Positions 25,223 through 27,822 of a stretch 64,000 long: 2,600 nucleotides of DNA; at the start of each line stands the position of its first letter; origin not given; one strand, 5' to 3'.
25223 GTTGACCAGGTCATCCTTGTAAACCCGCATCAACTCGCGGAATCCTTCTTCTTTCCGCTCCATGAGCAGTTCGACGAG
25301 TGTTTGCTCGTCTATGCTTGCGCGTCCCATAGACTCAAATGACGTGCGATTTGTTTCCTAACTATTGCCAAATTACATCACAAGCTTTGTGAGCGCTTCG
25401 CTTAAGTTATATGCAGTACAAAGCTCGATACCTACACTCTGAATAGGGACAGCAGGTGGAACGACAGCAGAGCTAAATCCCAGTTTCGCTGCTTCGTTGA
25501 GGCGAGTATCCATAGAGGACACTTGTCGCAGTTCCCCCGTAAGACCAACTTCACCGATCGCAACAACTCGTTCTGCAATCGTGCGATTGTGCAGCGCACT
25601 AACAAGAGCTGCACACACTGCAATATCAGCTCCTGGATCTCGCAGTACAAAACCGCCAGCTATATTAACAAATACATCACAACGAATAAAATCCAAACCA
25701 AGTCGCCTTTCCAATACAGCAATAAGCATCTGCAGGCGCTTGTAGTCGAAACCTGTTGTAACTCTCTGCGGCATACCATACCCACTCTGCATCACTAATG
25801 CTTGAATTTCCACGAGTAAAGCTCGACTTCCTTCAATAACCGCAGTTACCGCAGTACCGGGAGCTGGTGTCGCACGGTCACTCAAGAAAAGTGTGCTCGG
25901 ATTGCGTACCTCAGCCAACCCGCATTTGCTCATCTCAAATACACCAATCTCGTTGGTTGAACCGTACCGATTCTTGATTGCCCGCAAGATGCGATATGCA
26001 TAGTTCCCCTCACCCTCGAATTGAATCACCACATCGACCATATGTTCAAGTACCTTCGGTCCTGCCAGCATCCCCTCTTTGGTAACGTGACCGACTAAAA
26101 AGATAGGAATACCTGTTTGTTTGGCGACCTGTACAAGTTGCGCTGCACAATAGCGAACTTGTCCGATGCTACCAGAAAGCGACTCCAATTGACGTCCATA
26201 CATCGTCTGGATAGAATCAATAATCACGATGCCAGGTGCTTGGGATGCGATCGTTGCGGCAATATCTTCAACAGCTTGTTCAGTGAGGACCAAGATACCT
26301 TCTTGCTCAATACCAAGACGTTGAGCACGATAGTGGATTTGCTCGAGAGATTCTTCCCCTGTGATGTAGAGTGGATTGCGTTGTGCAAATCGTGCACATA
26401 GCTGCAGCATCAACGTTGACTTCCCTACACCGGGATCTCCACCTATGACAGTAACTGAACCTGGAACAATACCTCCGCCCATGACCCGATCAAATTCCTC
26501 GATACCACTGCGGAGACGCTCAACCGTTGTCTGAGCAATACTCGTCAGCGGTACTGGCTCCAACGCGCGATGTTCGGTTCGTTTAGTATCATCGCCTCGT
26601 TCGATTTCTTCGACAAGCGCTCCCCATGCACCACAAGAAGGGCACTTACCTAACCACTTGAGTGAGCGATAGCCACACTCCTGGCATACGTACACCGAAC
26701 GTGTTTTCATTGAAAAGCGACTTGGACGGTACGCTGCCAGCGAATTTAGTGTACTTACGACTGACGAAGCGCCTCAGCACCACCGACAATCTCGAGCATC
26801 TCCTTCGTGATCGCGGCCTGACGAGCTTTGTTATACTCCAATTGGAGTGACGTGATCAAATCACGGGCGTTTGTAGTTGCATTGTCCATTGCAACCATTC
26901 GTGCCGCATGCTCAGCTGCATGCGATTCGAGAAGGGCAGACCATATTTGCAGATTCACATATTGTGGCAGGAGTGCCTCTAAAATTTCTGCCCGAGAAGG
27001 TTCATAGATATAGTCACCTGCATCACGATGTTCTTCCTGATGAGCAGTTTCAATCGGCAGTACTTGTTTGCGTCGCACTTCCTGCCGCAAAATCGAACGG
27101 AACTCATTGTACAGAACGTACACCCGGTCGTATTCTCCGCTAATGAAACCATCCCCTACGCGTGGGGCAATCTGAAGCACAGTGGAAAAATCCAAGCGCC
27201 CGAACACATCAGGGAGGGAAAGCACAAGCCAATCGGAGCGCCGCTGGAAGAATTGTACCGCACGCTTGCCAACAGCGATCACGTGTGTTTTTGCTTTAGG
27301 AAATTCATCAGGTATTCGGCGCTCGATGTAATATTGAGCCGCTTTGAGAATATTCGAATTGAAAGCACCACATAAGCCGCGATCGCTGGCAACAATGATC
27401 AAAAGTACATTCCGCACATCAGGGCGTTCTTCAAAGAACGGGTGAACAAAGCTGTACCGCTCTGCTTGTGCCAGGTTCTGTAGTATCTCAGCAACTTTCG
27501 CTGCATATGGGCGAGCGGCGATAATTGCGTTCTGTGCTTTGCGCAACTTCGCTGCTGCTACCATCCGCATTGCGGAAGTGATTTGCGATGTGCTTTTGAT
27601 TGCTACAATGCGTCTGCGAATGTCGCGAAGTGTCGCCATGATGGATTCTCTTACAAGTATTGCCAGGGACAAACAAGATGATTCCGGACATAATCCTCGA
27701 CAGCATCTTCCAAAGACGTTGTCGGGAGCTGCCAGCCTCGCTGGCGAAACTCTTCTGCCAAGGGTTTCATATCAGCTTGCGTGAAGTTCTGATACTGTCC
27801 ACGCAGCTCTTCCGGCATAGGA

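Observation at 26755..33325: ADP-heptose epimerase (hldD-like) inserted inside the F-type ATP synthase operon; atpD/atpC absent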

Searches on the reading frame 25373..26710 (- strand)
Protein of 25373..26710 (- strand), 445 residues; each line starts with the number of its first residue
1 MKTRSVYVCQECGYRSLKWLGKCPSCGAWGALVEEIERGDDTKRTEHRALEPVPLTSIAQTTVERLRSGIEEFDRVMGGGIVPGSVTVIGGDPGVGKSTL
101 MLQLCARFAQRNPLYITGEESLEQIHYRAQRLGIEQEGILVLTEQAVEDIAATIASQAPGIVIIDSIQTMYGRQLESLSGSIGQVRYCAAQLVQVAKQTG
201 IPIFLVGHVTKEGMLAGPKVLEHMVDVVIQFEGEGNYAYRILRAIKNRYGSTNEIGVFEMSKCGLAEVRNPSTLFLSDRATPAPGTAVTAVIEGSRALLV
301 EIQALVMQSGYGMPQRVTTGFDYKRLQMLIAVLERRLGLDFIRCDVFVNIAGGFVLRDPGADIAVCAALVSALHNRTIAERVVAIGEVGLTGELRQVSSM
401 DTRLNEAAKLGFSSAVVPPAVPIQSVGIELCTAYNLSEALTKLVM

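Call 3: search_protein_families(library=ncbifam, proteins=[window:25373-26710:-], max_evalue=0.001)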
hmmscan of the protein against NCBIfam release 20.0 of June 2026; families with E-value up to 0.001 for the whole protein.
window:25373-26710:- (445 aa): 25 families
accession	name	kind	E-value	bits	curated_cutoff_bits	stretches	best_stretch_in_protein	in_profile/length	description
TIGR00416.1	sms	equivalog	2.5e-165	550.7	403.05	1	2-440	3-454/454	DNA repair protein RadA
TIGR03881.1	KaiC_arch_4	hypoth_equivalog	1.2e-12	48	247.8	1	64-168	1-91/231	KaiC domain-containing protein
NF006799.0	PRK09302.1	equivalog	1.9e-12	46.5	408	0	153-251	125-220/515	circadian clock protein KaiC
TIGR02902.1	spore_lonB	equivalog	1.4e-11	43.8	723.3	1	328-419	411-502/531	ATP-dependent protease LonB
TIGR02903.1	spore_lon_C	equivalog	9.3e-10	37.6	678.8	1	331-441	498-612/615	Lon family ATP-dependent protease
TIGR02237.1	recomb_radB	equivalog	6.6e-08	32.7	172.4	1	74-248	2-192/210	DNA repair and recombination protein RadB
TIGR03600.1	phage_DnaB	exception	1.8e-07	30.5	498.65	1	65-139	176-254/421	phage replicative helicase, DnaB family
TIGR02012.1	tigrfam_recA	equivalog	6e-07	29.1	325.3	1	59-185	29-158/321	recombinase RecA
NF004723.0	PRK06067.1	subfamily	4.9e-06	26.2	194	1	61-123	11-75/243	flagellar accessory protein FlaH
TIGR02236.1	recomb_radA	equivalog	8e-06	25.4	361.15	1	60-108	72-120/311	DNA repair and recombination protein RadA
TIGR03877.1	thermo_KaiC_1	hypoth_equivalog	1.5e-05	24.7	307.25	0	63-130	1-70/238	KaiC domain-containing protein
TIGR03880.1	KaiC_arch_3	hypoth_equivalog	1.5e-05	24.7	249.45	1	69-135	1-69/224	KaiC domain-containing protein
NF003301.0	PRK04301.1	equivalog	3e-05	23.4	259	1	60-107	77-124/316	DNA repair and recombination protein RadA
NF006320.0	PRK08533.1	equivalog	3.5e-05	23.5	215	1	71-110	11-50/230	flagellar accessory protein FlaH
TIGR00665.1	DnaB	equivalog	6.8e-05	21.9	385.25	1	60-114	172-225/435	replicative DNA helicase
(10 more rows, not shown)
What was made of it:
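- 25373..26710 (-): radA, same strand, 44 nt downstream of atpG. Read-through is possible here, but it is not a conserved part of the unit. TIGR00416 scores 550.7 bits (call 3).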

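Call 4: search_protein_families(library=pfam, proteins=[window:25373-26710:-], max_evalue=0.001)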
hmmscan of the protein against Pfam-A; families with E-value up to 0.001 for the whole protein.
window:25373-26710:- (445 aa): 14 families
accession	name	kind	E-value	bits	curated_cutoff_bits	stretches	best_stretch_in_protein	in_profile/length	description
PF13481.12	AAA_25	-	1.3e-17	64.5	27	1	58-213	7-194/195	AAA domain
PF06745.19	ATPase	-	6.6e-17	62.1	26.6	1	67-136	2-74/231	KaiC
PF18073.7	Zn_ribbon_LapB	-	2.6e-13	49.8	25.7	1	7-34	1-28/28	Rubredoxin metal binding domain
PF00154.27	RecA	-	3.8e-07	30.3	27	1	57-183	24-153/262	recA bacterial DNA recombination protein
PF03796.21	DnaB_C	-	4.6e-07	29.9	27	1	66-128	2-66/255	DnaB-like helicase C terminal domain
PF13541.12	ChlI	-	2.1e-06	28.1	27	1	338-419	37-119/121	Subunit ChlI of Mg-chelatase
PF05362.19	Lon_C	-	1e-05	25.6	21.1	1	343-418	93-169/205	Lon protease (S16) C-terminal proteolytic domain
PF00004.35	AAA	-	1.5e-05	25.9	21.2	1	90-210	4-109/131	ATPase family associated with various cellular activities (AAA)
PF13401.12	AAA_22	-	5.5e-05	23.9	27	1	85-208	6-123/130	AAA domain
PF08423.17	Rad51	-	0.00014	21.7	22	0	63-107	5-49/244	Rad51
PF13191.12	AAA_16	-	0.00023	22.1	32.6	1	74-144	17-83/167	AAA ATPase domain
PF07728.20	AAA_5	-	0.00048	20.6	22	0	89-170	4-78/139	AAA domain (dynein-related subfamily)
PF23455.1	DUF7129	-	0.00048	20.3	30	0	3-28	8-35/45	Domain of unknown function (DUF7129)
PF20720.3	nSTAND3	-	0.0006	20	27.2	1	86-126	19-61/155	Novel STAND NTPase 3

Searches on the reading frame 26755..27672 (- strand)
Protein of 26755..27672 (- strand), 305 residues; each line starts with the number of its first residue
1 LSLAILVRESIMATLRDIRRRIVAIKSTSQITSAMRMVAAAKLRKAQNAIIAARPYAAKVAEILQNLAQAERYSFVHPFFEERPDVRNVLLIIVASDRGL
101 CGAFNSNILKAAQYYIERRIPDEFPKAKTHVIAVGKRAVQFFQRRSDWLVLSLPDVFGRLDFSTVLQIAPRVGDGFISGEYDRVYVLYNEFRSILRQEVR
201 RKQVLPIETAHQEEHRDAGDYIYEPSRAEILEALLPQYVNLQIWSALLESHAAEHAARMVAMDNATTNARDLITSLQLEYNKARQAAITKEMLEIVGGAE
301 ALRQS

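Call 3: search_protein_families(library=ncbifam, proteins=[window:26755-27672:-], max_evalue=0.001)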
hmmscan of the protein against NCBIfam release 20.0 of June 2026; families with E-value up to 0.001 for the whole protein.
window:26755-27672:- (305 aa): 13 families
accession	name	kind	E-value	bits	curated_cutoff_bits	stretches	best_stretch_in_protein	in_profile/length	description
NF009958.0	PRK13425.1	equivalog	1.5e-103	346.3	501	1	12-304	1-292/292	F0F1 ATP synthase subunit gamma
TIGR01146.1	ATPsyn_F1gamma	equivalog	1.1e-96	323.9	194.45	1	12-302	1-286/286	ATP synthase F1 subunit gamma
NF010709.0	PRK14111.1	equivalog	3.8e-91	305.5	425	1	12-303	1-289/290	F0F1 ATP synthase subunit gamma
NF009957.0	PRK13424.1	equivalog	2.9e-88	295.9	436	1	12-303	1-290/291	F0F1 ATP synthase subunit gamma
NF004145.0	PRK05621.1-2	equivalog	2.5e-84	283.3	317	1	12-304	1-304/306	F0F1 ATP synthase subunit gamma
NF004146.0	PRK05621.1-4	equivalog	4.1e-82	275.9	342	1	12-302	1-296/296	F0F1 ATP synthase subunit gamma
NF004144.0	PRK05621.1-1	equivalog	2.3e-80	270.1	372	1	12-301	1-286/287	F0F1 ATP synthase subunit gamma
NF010708.0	PRK14110.1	equivalog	9.2e-79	264.9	445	1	16-302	7-290/291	F0F1 ATP synthase subunit gamma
NF009959.0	PRK13426.1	equivalog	8.9e-76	255.2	394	1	12-301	1-290/291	F0F1 ATP synthase subunit gamma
NF004147.0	PRK05621.2-1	equivalog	8.8e-73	245.7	382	1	12-302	2-292/293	F0F1 ATP synthase subunit gamma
NF009960.0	PRK13427.1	equivalog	1.5e-62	211.8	432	1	12-302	1-288/289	F0F1 ATP synthase subunit gamma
NF009956.0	PRK13422.1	equivalog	1.2e-51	175.9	582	1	12-301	1-297/298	F0F1 ATP synthase subunit gamma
TIGR03323.1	alt_F1F0_F1_gam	exception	8.1e-28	97.6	282.35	1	18-302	1-285/285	alternate F1F0 ATPase, F1 subunit gamma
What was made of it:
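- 26755..27639 (-): atpG, F1 subunit gamma (294 aa), 11 nt after the hldD stop. TIGR01146 scores 323.9 bits against 194.45 (call 3).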

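Call 4: search_protein_families(library=pfam, proteins=[window:26755-27672:-], max_evalue=0.001)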
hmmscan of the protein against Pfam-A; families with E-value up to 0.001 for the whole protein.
window:26755-27672:- (305 aa): 1 family
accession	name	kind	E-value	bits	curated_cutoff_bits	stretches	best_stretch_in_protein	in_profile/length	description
PF00231.24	ATP-synt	-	2.7e-100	336.2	39.9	1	14-302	1-285/285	ATP synthase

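Call 42: find_related_loci(query=A2, collection=metagenome_contigs, flank=5000)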
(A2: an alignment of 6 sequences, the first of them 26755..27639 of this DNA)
Query A2 (294 aa) in metagenome_contigs; peptide patterns used: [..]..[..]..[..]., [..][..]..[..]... (x = any residue, [..] = any of these).
600 stretches matched a pattern (row limit reached: there are more); 580 encode a relative of the query (tblastn E <= 1e-3); the best 80 are kept; 80 distinct loci.
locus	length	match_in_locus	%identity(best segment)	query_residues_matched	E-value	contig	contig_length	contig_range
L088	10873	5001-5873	55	1-292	5e-113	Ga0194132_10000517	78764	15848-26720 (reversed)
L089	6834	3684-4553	54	1-291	6e-99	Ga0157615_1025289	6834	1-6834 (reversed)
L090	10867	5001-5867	55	1-292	5e-98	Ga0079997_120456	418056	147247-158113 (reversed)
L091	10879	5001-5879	52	1-294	5e-93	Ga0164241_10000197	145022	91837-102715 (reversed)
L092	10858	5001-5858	47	1-292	1e-84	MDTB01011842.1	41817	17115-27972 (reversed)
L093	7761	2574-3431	46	1-292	4e-83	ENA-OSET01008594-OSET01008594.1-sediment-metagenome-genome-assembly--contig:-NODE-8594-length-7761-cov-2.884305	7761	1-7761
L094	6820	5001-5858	45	1-292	2e-82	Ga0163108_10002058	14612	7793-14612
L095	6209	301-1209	48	1-294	4e-81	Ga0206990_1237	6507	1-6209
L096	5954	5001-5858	46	1-293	7e-81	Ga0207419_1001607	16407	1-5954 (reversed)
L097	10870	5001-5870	44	1-292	1e-80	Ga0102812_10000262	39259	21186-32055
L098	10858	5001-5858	44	1-292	1e-80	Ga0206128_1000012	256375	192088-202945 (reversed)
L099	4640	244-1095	46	1-291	2e-80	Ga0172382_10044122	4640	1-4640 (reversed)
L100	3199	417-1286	46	1-292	6e-81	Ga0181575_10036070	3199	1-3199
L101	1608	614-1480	45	1-291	6e-85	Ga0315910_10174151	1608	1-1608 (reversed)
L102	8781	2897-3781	44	1-292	3e-80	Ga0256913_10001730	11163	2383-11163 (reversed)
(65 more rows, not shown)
